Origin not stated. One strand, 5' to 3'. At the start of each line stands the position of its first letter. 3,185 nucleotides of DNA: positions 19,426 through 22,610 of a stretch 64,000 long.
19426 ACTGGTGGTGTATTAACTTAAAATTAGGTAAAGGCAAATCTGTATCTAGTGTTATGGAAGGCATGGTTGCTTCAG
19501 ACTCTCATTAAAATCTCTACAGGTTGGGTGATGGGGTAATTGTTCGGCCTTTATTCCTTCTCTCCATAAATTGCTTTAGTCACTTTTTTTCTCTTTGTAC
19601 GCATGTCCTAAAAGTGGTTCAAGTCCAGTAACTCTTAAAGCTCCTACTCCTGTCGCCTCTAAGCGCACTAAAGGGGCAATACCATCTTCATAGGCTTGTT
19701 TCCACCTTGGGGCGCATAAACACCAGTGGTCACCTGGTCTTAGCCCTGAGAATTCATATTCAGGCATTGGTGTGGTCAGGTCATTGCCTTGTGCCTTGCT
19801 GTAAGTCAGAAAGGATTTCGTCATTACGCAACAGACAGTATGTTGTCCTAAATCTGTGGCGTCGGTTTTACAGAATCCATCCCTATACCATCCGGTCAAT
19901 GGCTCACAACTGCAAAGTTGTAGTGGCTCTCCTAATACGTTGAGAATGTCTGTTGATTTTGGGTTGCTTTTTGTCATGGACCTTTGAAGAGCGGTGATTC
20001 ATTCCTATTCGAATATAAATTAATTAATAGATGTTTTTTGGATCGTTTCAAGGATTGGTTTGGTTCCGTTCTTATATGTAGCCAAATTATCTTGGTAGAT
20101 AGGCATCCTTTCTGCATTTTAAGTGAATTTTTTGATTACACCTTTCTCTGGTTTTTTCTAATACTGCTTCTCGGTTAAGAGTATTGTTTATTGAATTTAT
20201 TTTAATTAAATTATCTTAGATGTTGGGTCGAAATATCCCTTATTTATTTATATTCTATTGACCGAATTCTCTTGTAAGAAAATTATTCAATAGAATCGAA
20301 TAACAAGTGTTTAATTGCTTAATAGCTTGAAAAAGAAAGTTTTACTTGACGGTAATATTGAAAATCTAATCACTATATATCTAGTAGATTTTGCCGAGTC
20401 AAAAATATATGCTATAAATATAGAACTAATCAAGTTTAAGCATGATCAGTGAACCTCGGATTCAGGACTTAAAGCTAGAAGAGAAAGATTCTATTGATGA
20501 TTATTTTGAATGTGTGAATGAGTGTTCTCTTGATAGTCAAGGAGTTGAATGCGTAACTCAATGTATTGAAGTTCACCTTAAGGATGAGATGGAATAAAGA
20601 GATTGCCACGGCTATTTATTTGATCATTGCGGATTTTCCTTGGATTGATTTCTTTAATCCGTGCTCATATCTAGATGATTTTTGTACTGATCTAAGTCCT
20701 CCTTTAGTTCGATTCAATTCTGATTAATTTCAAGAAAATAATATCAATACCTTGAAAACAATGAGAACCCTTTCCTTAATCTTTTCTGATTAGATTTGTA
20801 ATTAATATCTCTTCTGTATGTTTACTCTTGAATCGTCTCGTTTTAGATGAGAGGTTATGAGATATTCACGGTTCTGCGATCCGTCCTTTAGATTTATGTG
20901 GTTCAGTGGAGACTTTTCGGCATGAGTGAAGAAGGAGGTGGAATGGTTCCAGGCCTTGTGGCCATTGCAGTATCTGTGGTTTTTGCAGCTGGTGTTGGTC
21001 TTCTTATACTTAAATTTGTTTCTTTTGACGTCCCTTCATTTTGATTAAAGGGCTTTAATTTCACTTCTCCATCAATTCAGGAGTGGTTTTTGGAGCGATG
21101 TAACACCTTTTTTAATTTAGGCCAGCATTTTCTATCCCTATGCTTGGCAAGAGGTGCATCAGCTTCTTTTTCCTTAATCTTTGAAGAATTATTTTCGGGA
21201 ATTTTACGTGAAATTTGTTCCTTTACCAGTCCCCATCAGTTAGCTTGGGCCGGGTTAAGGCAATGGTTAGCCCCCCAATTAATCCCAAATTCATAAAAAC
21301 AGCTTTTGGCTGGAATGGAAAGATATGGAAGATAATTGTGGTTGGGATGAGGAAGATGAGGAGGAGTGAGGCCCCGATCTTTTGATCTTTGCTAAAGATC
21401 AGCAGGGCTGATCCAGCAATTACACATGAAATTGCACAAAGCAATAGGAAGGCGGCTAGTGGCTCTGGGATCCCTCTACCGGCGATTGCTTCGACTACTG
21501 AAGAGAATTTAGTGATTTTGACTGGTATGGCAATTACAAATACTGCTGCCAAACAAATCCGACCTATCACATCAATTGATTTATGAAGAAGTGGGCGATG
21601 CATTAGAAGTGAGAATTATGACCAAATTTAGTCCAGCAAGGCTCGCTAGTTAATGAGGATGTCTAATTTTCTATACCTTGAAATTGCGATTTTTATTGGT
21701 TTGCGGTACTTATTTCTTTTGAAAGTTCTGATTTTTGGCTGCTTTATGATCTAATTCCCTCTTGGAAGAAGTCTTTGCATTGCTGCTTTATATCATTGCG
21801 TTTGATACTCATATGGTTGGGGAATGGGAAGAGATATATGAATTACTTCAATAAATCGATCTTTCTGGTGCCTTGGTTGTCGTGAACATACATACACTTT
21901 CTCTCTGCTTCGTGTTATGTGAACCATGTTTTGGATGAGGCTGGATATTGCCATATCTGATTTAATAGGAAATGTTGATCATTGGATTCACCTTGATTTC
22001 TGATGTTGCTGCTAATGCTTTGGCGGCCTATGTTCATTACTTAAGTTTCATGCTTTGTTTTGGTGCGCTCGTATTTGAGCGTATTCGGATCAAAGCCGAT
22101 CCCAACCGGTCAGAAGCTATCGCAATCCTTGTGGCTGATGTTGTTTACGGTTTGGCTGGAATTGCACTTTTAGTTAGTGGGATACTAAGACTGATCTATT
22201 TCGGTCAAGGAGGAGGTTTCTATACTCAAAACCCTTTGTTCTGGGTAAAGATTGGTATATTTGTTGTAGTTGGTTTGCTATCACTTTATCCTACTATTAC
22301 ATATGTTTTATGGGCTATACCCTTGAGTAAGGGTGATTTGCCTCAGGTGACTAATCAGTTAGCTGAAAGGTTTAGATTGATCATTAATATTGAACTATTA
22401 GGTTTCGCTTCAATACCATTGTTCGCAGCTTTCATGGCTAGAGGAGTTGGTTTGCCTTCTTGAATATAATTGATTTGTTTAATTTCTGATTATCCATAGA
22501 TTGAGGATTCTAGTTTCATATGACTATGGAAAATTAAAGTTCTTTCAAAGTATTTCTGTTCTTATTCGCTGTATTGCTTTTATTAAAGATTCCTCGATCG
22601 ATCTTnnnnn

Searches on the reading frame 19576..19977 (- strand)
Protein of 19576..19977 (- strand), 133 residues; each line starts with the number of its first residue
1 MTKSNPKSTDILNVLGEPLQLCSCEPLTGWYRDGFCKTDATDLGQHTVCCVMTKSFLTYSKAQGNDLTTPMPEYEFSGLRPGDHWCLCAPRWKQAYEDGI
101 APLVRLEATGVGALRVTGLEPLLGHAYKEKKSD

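Call 17: find_encoding_contigs(protein=window:19576-19977:-, flank=10000, max_places=10)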
Protein window:19576-19977:- (133 aa): no gene with exactly this product is on record in the collection.

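Call 69: search_protein_families(library=pfam, proteins=[window:19579-19977:-], max_evalue=0.01)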
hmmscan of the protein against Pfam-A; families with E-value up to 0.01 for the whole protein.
window:19579-19977:- (133 aa): 1 family
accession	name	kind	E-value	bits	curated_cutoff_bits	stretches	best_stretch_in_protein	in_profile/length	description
PF09996.14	DUF2237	-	9e-51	171.1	25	1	13-125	2-114/115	Uncharacterized protein conserved in bacteria (DUF2237)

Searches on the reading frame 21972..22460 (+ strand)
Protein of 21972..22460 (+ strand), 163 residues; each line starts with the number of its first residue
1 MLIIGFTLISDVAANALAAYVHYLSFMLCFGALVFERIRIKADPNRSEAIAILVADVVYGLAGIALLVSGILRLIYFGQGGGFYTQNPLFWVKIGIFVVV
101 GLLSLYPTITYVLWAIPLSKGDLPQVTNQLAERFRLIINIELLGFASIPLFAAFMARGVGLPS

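Call 69: search_protein_families(library=pfam, proteins=[window:21972-22460:+], max_evalue=0.01)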
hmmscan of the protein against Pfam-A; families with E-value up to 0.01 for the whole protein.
window:21972-22460:+ (163 aa): 1 family
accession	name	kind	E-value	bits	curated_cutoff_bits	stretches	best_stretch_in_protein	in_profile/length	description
PF09980.14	DUF2214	-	2.4e-56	190.2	34.1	1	15-160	2-147/147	Predicted membrane protein (DUF2214)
